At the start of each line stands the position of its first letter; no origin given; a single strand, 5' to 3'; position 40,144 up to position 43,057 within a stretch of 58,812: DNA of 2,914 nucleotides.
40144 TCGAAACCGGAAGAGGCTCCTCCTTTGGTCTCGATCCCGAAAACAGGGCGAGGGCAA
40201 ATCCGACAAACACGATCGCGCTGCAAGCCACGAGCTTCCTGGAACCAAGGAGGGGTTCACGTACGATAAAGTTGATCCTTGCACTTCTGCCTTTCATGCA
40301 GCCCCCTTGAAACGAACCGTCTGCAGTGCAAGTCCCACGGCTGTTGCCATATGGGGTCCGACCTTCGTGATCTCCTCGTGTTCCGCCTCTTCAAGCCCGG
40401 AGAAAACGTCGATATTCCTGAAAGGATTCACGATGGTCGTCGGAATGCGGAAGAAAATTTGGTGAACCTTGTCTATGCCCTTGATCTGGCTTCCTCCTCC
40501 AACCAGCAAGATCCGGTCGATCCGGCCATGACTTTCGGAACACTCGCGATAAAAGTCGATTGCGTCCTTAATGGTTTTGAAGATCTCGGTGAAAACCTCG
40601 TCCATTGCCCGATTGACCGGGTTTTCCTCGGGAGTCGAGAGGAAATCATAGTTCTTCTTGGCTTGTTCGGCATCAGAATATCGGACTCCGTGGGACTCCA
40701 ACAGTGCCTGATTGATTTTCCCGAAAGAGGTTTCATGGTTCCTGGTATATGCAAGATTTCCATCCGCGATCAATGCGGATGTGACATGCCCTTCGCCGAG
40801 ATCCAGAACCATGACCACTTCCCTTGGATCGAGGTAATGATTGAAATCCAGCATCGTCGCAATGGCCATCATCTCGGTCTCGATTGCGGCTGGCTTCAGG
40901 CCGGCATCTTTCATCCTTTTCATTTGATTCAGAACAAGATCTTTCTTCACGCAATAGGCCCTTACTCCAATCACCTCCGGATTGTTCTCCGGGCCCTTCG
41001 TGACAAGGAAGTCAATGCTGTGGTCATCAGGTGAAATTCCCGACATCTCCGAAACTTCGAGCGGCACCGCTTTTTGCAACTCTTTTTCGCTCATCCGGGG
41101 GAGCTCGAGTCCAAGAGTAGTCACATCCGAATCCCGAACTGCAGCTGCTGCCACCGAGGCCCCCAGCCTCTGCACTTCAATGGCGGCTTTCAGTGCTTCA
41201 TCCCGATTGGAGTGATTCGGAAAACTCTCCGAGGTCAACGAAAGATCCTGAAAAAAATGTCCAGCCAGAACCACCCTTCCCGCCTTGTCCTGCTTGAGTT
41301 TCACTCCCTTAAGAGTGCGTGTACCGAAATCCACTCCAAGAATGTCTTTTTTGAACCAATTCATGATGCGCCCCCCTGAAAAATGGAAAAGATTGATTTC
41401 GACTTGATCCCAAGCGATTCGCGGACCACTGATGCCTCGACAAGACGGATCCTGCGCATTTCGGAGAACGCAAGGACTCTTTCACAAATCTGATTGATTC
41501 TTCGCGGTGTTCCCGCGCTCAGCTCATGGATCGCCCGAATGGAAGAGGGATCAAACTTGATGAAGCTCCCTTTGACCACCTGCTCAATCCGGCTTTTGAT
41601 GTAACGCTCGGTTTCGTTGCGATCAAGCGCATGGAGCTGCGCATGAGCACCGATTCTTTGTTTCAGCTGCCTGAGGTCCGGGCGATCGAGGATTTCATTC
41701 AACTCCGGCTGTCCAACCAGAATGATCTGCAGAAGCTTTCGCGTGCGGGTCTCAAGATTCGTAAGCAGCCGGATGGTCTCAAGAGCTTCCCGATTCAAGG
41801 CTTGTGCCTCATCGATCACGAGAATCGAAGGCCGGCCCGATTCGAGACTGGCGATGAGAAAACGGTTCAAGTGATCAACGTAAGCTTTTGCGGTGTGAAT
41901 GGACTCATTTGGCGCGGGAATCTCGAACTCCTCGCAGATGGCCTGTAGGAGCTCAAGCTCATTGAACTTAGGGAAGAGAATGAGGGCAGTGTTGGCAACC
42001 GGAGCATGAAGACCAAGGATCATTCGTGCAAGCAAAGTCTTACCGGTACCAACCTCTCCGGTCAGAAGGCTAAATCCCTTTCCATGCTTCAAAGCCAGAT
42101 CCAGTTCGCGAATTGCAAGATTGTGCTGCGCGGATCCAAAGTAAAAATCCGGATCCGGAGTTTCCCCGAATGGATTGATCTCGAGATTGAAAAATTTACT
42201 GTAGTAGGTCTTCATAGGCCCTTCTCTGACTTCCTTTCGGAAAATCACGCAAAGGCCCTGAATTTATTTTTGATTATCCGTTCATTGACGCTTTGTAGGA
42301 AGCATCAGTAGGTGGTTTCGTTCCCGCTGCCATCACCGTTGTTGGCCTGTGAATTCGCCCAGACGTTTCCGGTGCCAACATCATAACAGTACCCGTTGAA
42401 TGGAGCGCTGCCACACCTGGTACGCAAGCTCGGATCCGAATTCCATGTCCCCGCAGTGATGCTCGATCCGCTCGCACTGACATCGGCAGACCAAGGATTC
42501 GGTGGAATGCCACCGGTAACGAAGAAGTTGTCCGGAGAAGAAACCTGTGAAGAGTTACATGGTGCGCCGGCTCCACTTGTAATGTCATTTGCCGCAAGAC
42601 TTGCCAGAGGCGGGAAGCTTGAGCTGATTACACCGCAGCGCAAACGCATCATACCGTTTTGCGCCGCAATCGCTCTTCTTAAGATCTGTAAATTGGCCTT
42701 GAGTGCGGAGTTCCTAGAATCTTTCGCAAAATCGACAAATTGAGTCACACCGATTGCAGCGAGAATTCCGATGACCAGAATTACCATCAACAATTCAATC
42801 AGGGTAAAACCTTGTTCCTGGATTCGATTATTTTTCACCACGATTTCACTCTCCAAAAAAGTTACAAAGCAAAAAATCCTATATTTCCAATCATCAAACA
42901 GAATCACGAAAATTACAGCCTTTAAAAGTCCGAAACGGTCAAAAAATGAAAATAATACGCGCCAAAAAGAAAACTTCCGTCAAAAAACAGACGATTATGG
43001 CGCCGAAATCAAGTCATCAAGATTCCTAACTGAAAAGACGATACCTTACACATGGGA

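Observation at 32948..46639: Hybrid type IV pilus / type II secretion (MSHA-like) machine with duplicated subunit sets and no retraction ATPase or prepilin peptidase in the locus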

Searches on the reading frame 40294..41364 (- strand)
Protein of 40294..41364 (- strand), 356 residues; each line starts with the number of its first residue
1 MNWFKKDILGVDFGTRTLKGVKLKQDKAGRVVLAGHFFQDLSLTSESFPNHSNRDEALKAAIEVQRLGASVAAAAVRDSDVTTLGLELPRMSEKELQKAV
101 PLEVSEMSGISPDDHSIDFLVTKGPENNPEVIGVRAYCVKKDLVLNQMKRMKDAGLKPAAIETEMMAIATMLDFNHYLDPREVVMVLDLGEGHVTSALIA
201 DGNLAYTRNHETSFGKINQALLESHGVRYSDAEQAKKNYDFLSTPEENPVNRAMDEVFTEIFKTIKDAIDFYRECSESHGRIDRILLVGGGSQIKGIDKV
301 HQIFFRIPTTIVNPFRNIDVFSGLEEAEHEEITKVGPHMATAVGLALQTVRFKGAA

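Call 5: search_protein_families(library=pfam, proteins=[window:40294-41364:-], max_evalue=0.01)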
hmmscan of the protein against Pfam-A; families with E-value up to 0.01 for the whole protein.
window:40294-41364:- (356 aa): 3 families
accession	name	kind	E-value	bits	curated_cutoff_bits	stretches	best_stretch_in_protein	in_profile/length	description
PF11104.14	PilM_2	-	1.6e-35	123.1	27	1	10-349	1-339/340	Type IV pilus assembly protein PilM;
PF14450.12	FtsA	-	2.3e-07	31.6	31.8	1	185-343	1-126/127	Cell division protein FtsA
PF06723.19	MreB_Mbl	-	0.00094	18.5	27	0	247-313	239-305/327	MreB/Mbl protein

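Call 7: search_protein_families(library=ncbifam, proteins=[window:40294-41364:-], max_evalue=0.01)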
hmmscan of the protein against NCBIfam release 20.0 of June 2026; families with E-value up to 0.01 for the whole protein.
window:40294-41364:- (356 aa): 8 families
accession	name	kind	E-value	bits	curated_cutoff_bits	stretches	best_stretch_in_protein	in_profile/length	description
TIGR01175.1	pilM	subfamily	2.6e-36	125.3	133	1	8-349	5-347/348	type IV pilus assembly protein PilM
NF045709.1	Amuc_1101_fam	equivalog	5.5e-19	68.4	650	1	7-350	6-350/608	Amuc_1101 family PilM-like pilus complex protein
TIGR01174.1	ftsA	equivalog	3e-07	29.9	175.85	0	140-248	156-262/371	cell division protein FtsA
TIGR02529.1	EutJ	subfamily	9.5e-06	25.2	152.1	1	151-305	84-218/239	ethanolamine utilization protein EutJ family protein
NF011660.0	PRK15080.1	equivalog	0.00014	21.2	182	1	152-309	118-255/277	ethanolamine utilization protein EutJ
NF053558.1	BeeR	equivalog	0.0017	17.4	530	1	250-302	254-305/349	BeeR family actin-like protein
NF007009.0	PRK09472.1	equivalog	0.0045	16.1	409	0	264-345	311-382/420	cell division protein FtsA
NF010539.0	PRK13927.1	subfamily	0.0082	15.1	293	0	247-312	246-311/339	rod shape-determining protein MreB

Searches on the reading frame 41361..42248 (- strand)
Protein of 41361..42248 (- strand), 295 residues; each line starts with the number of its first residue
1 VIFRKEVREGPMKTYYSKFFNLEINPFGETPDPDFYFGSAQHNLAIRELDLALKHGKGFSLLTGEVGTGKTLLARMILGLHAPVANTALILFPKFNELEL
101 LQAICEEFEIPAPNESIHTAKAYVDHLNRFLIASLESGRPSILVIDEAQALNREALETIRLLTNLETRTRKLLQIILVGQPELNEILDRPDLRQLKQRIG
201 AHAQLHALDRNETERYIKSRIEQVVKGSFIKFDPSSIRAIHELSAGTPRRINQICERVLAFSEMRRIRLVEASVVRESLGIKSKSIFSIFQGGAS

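Call 5: search_protein_families(library=pfam, proteins=[window:41361-42248:-], max_evalue=0.01)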
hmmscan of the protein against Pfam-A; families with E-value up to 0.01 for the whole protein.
window:41361-42248:- (295 aa): 10 families
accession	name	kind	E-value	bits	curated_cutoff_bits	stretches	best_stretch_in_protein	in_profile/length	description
PF13401.12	AAA_22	-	3.1e-25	89.4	27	1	55-187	3-130/130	AAA domain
PF13191.12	AAA_16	-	1.4e-09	39.1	32.6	1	55-172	22-164/167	AAA ATPase domain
PF00004.35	AAA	-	6.8e-06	27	21.2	1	61-192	2-119/131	ATPase family associated with various cellular activities (AAA)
PF00005.33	ABC_tran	-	1.9e-05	25.7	25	0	48-89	3-43/137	ABC transporter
PF13604.12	AAA_30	-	5.2e-05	23.5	27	1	52-218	13-162/191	AAA domain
PF07728.20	AAA_5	-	0.00018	21.9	22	1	61-172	3-97/139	AAA domain (dynein-related subfamily)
PF13245.12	AAA_19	-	0.00037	21.1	25.1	1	57-180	11-125/134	AAA domain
PF01078.27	Mg_chelatase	-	0.00039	20.3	20.3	1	47-160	13-127/207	Magnesium chelatase, subunit ChlI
PF09848.15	SLFN-g3_helicase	-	0.00081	19.2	24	1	61-180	5-123/354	Schlafen group 3, DNA/RNA helicase domain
PF17864.7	AAA_lid_4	-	0.0071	16.5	27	0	230-280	19-69/74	RuvB AAA lid domain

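Call 7: search_protein_families(library=ncbifam, proteins=[window:41361-42248:-], max_evalue=0.01)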
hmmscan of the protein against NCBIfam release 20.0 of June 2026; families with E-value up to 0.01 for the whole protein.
window:41361-42248:- (295 aa): 23 families
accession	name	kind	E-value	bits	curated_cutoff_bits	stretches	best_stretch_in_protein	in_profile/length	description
TIGR03015.1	pepcterm_ATPase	hypoth_equivalog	4e-68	229.8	324.5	1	16-277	2-261/269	XrtA/PEP-CTERM system-associated ATPase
TIGR02397.1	dnaX_nterm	equivalog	5e-06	26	250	1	142-285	120-245/355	DNA polymerase III subunit gamma/tau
TIGR02769.1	nickel_nikE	equivalog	1.2e-05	25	332.55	1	36-85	17-65/265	nickel import ATP-binding protein NikE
NF007739.0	PRK10419.1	subfamily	3.2e-05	23.6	354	1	37-85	19-66/268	nickel ABC transporter ATP-binding protein NikE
TIGR03796.1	NHLM_micro_ABC1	equivalog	0.0001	20.7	853.3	1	40-86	489-534/710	NHLP family bacteriocin export ABC transporter peptidase/permease/ATPase subunit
NF000868.0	PRK00080.1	equivalog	0.00033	19.7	282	1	194-280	166-248/330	Holliday junction branch migration DNA helicase RuvB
NF010059.0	PRK13536.1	equivalog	0.00066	18.5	549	1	43-88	56-100/342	nodulation factor ABC transporter ATP-binding protein NodI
NF010060.0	PRK13537.1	equivalog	0.00083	18.3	521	1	43-87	28-71/314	nodulation factor ABC transporter ATP-binding protein NodI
NF010156.0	PRK13635.1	equivalog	0.0009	18.5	392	0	40-87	17-63/279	energy-coupling factor ABC transporter ATP-binding protein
NF011523.0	PRK14962.1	equivalog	0.00099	18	576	1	140-286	118-246/474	DNA polymerase III subunits gamma and tau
TIGR03864.1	PQQ_ABC_ATP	hypoth_equivalog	0.0013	18.3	302.25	0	43-82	14-52/236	ABC transporter, ATP-binding subunit, PQQ-dependent alcohol dehydrogenase system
NF040933.2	ABC_arch_GlcV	equivalog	0.0016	17.4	450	1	43-85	19-60/357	glucose ABC transporter ATP-binding protein GlcV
NF047389.1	ATPase_Sll1717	subfamily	0.0018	17.4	75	0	55-175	28-145/454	P-loop ATPase, Sll1717 family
TIGR04520.1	ECF_ATPase_1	equivalog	0.0022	17.4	315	0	40-88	12-59/269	energy-coupling factor transporter ATPase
TIGR01288.1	nodI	equivalog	0.0025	16.9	424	1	44-88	18-61/303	nodulation factor ABC transporter ATP-binding protein NodI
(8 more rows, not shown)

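Call 36: search_dna_similar(query=window:41361-42248:-, collection=plasmids, mode=protein, max_rows=40, max_evalue=1e-15)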
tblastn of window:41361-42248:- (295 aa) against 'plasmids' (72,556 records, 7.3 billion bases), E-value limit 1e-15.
Records with a match: 44; places in all: 49; records where one place covers at least 80% of the query: 44.
Best place of each record, by identity: <60% 44.
By first word of the organism name: Nitratidesulfovibrio 4; Thioclava 4; Roseobacter 4; Rhodovulum 3; Streptomyces 3; Jannaschia 2; Rhizobium 2; Ruegeria 2; Pseudonocardia 2; Ideonella 1; and 17 more.
By predicted mobility (MOB-suite, as given by PLSDB): non-mobilizable 37; mobilizable 7.
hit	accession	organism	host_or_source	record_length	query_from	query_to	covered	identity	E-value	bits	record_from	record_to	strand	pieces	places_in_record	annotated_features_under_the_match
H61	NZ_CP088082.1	Ideonella dechloratans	Cell culture,Activated sludge, ...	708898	10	278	91%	43.5%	7e-59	209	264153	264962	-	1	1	AAA family ATPase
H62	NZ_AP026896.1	Aeromonas caviae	Microbe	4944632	16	259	83%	43.9%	3e-54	196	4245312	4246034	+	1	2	none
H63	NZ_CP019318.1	Tateyamaria omphalii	Single cell,seawater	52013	3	279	94%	35.9%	2e-41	159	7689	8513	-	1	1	AAA family ATPase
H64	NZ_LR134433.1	Legionella adelaidensis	environmental,Cooling tower water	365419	7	279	93%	35.9%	3e-37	147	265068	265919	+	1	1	AAA family ATPase | mshL: pilus (MSHA type) biogenesis protein MshL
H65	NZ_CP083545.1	Jannaschia sp. W003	-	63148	16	293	94%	35.2%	7e-40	155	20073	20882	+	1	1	AAA family ATPase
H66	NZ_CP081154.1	Aliiroseovarius sp. M344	-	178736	3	279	94%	35.2%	4e-40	155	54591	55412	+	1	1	AAA family ATPase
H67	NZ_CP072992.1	Loktanella salsilacus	-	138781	16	275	88%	36.5%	1e-40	157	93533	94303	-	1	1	AAA family ATPase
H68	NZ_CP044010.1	Rhizobium sp. BG6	Prosopis cineraria,pure bacterial ...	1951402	16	290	93%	34.4%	2e-30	127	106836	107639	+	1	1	none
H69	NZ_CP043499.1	Rhizobium grahamii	Prosopis cineraria,pure bacterial ...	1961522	16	290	93%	34.4%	2e-30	127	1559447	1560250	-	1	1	none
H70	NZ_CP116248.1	Nitratidesulfovibrio vulgaris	swine finishing facility waste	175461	8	266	88%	36.1%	2e-36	145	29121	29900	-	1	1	XrtA/PEP-CTERM system-associated ATPase | XrtA-associated tyrosine autokinase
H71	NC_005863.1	Nitratidesulfovibrio vulgaris str. Hildenborough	-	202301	8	266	88%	36.1%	2e-36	145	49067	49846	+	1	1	XrtA/PEP-CTERM system-associated ATPase | XrtA-associated tyrosine autokinase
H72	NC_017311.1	Nitratidesulfovibrio vulgaris RCH1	-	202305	8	266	88%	36.1%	2e-36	145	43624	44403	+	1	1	XrtA/PEP-CTERM system-associated ATPase | XrtA-associated tyrosine autokinase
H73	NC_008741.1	Nitratidesulfovibrio vulgaris DP4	-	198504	8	266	88%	36.1%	2e-36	144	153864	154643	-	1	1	XrtA/PEP-CTERM system-associated ATPase | XrtA-associated tyrosine autokinase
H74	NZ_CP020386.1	Rhodovulum sp. MB263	cell culture,mud flat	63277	9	277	91%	34.6%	2e-43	165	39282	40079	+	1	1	AAA family ATPase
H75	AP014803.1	Rhodovulum sulfidophilum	-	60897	9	277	91%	34.6%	6e-42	160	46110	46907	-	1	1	exeA: general secretion pathway protein A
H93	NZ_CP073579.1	Photobacterium sp. GJ3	-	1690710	9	264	87%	30.5%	3e-30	127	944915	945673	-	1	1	record has no annotation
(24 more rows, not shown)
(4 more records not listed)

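Call 37: get_annotated_region(hit=H64, flank=14000)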
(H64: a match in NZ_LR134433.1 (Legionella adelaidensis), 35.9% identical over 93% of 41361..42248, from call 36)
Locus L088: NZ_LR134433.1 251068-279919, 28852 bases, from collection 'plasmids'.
description: Legionella adelaidensis strain NCTC12735 plasmid 24, complete sequence
organism: Legionella adelaidensis (NCBI taxid 45056)
taxonomy: Bacteria; Pseudomonadota; Gammaproteobacteria; Legionellales; Legionellaceae; Legionella; Legionella adelaidensis
host: -; source: environmental,Cooling tower water; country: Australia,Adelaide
typing (MOB-suite, as given by PLSDB): mobilizable; relaxase MOBH
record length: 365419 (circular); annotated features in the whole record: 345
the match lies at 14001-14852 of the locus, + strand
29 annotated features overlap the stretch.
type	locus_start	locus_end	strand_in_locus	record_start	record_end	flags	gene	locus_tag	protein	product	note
CDS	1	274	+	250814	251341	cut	-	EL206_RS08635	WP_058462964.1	helix-turn-helix domain-containing protein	-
CDS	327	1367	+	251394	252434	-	-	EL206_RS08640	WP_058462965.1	tyrosine-type recombinase/integrase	GO:0015074 - DNA integration [Evidence IEA]; GO:0006310 - DNA recombination [Evidence IEA]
CDS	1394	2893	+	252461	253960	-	-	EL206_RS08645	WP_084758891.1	recombinase family protein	GO:0006310 - DNA recombination [Evidence IEA]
CDS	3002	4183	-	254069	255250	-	-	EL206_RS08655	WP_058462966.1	pyridoxal phosphate-dependent aminotransferase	GO:0009058 - biosynthetic process [Evidence IEA]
CDS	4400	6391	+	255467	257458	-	uvrB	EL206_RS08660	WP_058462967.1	excinuclease ABC subunit UvrB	GO:0006289 - nucleotide-excision repair [Evidence IEA]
CDS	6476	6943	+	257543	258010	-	-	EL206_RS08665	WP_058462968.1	type II secretion system protein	-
CDS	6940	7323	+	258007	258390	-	-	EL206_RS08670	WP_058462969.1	type II secretion system protein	-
CDS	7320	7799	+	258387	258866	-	-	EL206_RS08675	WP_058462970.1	competence type IV pilus minor pilin ComGF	-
CDS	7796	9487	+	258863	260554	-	-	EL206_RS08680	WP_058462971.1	type II secretion system protein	-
CDS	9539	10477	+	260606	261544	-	-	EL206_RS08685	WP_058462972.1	hypothetical protein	-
CDS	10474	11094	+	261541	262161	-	-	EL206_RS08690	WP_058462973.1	PilN domain-containing protein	-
CDS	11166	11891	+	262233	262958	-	-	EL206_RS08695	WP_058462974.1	hypothetical protein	-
CDS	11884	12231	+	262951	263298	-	-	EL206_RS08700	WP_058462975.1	hypothetical protein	-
CDS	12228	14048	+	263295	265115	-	mshL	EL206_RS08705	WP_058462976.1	pilus (MSHA type) biogenesis protein MshL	GO:0009306 - protein secretion [Evidence IEA]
CDS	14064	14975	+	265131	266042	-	-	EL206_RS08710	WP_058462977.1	AAA family ATPase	-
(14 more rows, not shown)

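Call 38: get_annotated_region(hit=H62, flank=14000)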
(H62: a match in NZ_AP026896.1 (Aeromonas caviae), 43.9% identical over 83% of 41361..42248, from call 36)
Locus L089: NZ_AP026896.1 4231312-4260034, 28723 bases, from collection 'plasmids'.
description: Aeromonas caviae strain KAM479 plasmid pKAM479_3, complete sequence
organism: Aeromonas caviae (NCBI taxid 648)
taxonomy: Bacteria; Pseudomonadota; Gammaproteobacteria; Aeromonadales; Aeromonadaceae; Aeromonas; Aeromonas caviae
host: -; source: Microbe; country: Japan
typing (MOB-suite, as given by PLSDB): non-mobilizable
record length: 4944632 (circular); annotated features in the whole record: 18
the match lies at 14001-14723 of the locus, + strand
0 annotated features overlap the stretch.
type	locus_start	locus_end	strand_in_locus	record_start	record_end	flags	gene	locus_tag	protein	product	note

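Call 39: get_annotated_region(hit=H61, flank=14000)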
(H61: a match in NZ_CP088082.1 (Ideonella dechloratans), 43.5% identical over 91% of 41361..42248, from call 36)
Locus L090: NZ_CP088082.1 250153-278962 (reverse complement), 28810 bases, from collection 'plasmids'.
description: Ideonella dechloratans strain CCUG 30977 plasmid unnamed1, complete sequence
organism: Ideonella dechloratans (NCBI taxid 36863)
taxonomy: Bacteria; Pseudomonadota; Betaproteobacteria; Burkholderiales; Sphaerotilaceae; Ideonella; Ideonella dechloratans
host: -; source: Cell culture,Activated sludge, wastewater treatment plant; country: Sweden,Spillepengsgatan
typing (MOB-suite, as given by PLSDB): non-mobilizable
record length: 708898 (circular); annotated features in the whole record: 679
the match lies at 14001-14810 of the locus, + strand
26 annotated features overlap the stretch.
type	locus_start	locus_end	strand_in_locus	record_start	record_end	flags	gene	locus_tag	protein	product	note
CDS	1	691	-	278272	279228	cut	ylqF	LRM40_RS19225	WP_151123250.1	ribosome biogenesis GTPase YlqF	GO:0042254 - ribosome biogenesis [Evidence IEA]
CDS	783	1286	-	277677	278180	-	bamE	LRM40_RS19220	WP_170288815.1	outer membrane protein assembly factor BamE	-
CDS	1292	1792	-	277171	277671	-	-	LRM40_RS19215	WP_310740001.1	MarR family transcriptional regulator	-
CDS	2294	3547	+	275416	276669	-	-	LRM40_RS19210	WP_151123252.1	hypothetical protein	-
CDS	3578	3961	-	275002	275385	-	-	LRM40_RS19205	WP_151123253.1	hypothetical protein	-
CDS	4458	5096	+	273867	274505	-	-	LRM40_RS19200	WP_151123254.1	NAD(P)H-dependent oxidoreductase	-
CDS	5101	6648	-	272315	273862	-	-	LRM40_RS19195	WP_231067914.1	methyl-accepting chemotaxis protein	GO:0007165 - signal transduction [Evidence IEA]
CDS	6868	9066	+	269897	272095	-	-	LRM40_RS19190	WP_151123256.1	TonB-dependent receptor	GO:0015891 - siderophore transport [Evidence IEA]; GO:0055085 - transmembrane transport [Evidence IEA]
CDS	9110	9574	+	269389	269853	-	-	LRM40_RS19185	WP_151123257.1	Rrf2 family transcriptional regulator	-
CDS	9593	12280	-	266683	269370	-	-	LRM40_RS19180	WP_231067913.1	ATP-binding protein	GO:0006302 - double-strand break repair [Evidence IEA]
CDS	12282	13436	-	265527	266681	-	-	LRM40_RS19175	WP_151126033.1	DNA repair exonuclease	-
CDS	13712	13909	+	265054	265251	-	-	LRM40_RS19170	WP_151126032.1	hypothetical protein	-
CDS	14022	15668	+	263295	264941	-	-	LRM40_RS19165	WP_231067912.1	AAA family ATPase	-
CDS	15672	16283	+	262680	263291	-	-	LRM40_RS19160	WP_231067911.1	general secretion pathway protein GspB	-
CDS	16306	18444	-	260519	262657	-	-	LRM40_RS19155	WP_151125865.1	bifunctional diguanylate cyclase/phosphodiesterase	-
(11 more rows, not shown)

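Call 79: get_annotated_region(hit=H93, flank=15000)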
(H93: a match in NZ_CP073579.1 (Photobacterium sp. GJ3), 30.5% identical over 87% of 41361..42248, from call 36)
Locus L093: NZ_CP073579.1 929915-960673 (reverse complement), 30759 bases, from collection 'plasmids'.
description: Photobacterium sp. GJ3 plasmid pGJ3-1, complete sequence
organism: Photobacterium sp. GJ3 (NCBI taxid 2829502)
taxonomy: Bacteria; Pseudomonadota; Gammaproteobacteria; Vibrionales; Vibrionaceae; Photobacterium; Photobacterium sp. GJ3
host: -; source: -; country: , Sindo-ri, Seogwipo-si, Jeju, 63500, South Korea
typing (MOB-suite, as given by PLSDB): non-mobilizable
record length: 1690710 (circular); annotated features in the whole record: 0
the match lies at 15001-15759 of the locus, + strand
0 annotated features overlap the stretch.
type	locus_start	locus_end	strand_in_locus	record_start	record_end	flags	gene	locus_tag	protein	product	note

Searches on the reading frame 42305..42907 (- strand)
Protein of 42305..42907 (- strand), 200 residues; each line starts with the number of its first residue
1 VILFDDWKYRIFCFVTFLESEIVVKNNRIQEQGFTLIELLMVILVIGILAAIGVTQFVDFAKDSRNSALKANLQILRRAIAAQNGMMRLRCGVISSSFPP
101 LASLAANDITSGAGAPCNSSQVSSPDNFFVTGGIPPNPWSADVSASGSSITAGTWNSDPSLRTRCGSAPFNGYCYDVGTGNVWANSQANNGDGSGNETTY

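Call 5: search_protein_families(library=pfam, proteins=[window:42305-42907:-], max_evalue=0.01)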
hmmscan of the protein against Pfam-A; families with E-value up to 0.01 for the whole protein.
window:42305-42907:- (200 aa): 1 family
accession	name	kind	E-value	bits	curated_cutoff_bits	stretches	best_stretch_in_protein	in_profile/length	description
PF07963.17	N_methyl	-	1.8e-06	27.7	21.2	1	31-52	4-25/27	Prokaryotic N-terminal methylation motif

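Call 7: search_protein_families(library=ncbifam, proteins=[window:42305-42907:-], max_evalue=0.01)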
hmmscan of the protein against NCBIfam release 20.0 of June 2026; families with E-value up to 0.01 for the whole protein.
window:42305-42907:- (200 aa): 10 families
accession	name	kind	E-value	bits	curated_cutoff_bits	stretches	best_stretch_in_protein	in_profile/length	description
NF041775.1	typeIV_PilA_Myxo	equivalog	3.8e-10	40.1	400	1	30-79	9-58/214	type IV pilin protein PilA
TIGR01710.1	typeII_sec_gspG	equivalog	4.5e-08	33.2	88.85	1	32-104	1-69/134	type II secretion system major pseudopilin GspG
TIGR02532.1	IV_pilin_GFxxxE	domain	1.6e-07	30.9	16.3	1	32-53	2-23/24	prepilin-type N-terminal cleavage/methylation domain-containing protein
TIGR01708.2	typeII_sec_gspH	equivalog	1.2e-06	28.6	80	1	31-65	1-35/169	type II secretion system minor pseudopilin GspH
NF007862.0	PRK10574.1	equivalog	4e-06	27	138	1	30-63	3-36/145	prepilin peptidase-dependent pilin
NF007800.0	PRK10506.1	equivalog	1.3e-05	25.1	158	1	27-65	4-42/163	prepilin peptidase-dependent protein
NF040999.1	pilin_ComGC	equivalog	7.7e-05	22.8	75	1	31-58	1-28/84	competence type IV pilus major pilin ComGC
TIGR02596.1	TIGR02596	subfamily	0.0048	17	70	1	34-58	1-25/196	Verru_Chthon cassette protein D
TIGR02523.1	type_IV_pilV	equivalog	0.0075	16.7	52.2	0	32-71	2-44/139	type IV pilus modification protein PilV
NF040982.1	ComGD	equivalog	0.0077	16.6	70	0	31-57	1-26/139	competence type IV pilus minor pilin ComGD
